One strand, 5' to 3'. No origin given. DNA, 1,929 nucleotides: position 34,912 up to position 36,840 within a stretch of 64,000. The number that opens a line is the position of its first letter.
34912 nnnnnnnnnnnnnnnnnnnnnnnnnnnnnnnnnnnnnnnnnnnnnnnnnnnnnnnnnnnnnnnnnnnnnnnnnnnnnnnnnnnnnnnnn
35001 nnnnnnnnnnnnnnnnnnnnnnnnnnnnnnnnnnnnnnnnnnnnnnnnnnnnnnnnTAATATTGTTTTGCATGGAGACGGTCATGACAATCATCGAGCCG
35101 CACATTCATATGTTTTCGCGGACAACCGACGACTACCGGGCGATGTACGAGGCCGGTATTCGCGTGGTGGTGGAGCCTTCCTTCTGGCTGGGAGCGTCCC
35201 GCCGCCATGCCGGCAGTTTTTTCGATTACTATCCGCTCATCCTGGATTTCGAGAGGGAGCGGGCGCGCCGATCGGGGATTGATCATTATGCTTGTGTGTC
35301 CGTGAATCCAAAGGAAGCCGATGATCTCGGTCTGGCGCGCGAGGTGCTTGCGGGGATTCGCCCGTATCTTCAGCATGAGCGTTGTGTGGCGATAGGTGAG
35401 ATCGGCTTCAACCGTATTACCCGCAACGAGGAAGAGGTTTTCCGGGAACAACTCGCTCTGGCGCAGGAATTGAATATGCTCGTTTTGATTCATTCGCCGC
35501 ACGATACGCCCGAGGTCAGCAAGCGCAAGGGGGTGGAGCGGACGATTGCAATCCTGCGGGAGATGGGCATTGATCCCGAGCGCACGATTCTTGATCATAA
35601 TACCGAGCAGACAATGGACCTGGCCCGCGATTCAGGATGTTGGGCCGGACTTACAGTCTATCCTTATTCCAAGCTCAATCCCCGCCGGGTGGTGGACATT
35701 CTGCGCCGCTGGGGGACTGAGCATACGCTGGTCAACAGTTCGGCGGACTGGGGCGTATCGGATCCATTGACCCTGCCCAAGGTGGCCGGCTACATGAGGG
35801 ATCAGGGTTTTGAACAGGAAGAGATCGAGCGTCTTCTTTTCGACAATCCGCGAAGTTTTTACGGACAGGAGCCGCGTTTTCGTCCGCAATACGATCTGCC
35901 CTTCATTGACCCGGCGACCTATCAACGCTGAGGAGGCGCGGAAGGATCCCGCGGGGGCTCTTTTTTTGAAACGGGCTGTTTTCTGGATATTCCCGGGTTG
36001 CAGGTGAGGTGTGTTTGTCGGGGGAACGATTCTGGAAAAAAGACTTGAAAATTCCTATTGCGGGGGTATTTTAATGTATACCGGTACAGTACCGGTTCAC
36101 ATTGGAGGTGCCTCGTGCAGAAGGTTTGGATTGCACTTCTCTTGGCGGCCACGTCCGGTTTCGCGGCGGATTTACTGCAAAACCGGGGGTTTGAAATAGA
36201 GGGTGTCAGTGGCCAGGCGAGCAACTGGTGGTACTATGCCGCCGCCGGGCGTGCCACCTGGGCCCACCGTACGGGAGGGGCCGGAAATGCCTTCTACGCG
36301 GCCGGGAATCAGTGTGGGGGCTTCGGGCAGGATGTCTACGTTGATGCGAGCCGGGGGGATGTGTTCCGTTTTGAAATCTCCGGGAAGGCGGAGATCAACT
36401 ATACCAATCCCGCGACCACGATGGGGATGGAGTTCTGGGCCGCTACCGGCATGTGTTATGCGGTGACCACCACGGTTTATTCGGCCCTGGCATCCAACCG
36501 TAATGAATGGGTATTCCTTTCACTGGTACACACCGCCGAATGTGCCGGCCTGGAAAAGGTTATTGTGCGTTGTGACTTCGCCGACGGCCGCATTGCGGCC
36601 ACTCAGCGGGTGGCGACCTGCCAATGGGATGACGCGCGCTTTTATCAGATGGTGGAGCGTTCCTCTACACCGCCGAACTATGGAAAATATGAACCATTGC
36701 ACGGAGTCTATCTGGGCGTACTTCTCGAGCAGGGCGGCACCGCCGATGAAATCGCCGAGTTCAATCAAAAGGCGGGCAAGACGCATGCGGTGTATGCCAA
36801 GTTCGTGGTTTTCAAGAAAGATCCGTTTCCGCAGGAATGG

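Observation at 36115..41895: Giant secreted GH26-like enzyme whose catalytic barrel seems split by a ~1,250-aa insertion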

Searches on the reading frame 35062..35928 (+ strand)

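Call 36: search_protein_families(library=pfam, proteins=[window:35062-35928:+], max_evalue=0.001)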
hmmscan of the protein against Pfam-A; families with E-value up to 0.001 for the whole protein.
window:35062-35928:+ (289 aa): 2 families
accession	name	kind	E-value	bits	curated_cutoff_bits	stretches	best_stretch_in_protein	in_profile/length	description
PF01026.27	TatD_DNase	-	3.9e-14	53.1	27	1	66-267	46-252/253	TatD related DNase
PF02126.24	PTE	-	2.2e-05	24.5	22.4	0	107-267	123-297/298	Phosphotriesterase family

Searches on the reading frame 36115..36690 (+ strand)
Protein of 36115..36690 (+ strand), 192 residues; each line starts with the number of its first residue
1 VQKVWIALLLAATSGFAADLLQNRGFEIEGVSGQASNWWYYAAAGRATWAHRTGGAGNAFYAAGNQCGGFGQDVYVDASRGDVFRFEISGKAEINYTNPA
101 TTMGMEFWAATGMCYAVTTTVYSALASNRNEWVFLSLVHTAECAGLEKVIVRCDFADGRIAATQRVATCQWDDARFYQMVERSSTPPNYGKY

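Call 59: search_protein_families(library=pfam, proteins=[window:36115-36690:+], max_evalue=10)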
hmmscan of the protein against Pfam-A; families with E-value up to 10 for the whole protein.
window:36115-36690:+ (192 aa): 0 families
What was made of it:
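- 36172..36684 (+): N-terminal beta-sandwich-like domain (residues 20-190), possibly CBM4_9-like. The window copy has no Pfam hit (call 59).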

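Call 80: search_solved_structures(query=A5, max_evalue=10)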
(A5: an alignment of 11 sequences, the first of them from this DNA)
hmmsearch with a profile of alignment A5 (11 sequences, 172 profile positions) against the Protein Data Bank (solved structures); distinct sequences matched with E-value up to 10: 1.
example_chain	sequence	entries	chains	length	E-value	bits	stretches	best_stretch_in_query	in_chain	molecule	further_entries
7ekq_P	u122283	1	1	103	2.1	11.3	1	51-79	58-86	Chaperonin 11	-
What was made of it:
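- Tried and rejected: N-terminal domain profile against the PDB (call 80).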

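Call 81: search_protein_families(library=pfam, alignment_id=A5, max_evalue=1)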
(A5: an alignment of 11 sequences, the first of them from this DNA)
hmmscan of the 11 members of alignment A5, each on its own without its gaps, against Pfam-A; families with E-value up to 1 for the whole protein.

A. member 1, seq(171 aa): 0 families

B. families by the number of members that match (of 11 scanned): 7 families
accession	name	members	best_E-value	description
PF02018.23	CBM_4_9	2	1.9e-05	Carbohydrate binding domain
PF13619.11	KTSC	2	0.0056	KTSC domain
PF10686.14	YAcAr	2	0.039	YspA, cpYpsA-related SLOG family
PF18104.7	Tudor_2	1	0.0099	Jumonji domain-containing protein 2A Tudor domain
PF18753.6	Nmad2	1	0.071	Nucleotide modification associated domain 2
PF21174.3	Glce_b_sandwich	1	0.13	D-glucuronyl C5-epimerase, beta-sandwich domain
PF11192.13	DUF2977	1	0.17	Protein of unknown function (DUF2977)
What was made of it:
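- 36172..36684 (+): Two of 11 orthologous copies hit CBM_4_9, best E 1.9e-5 (call 81).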
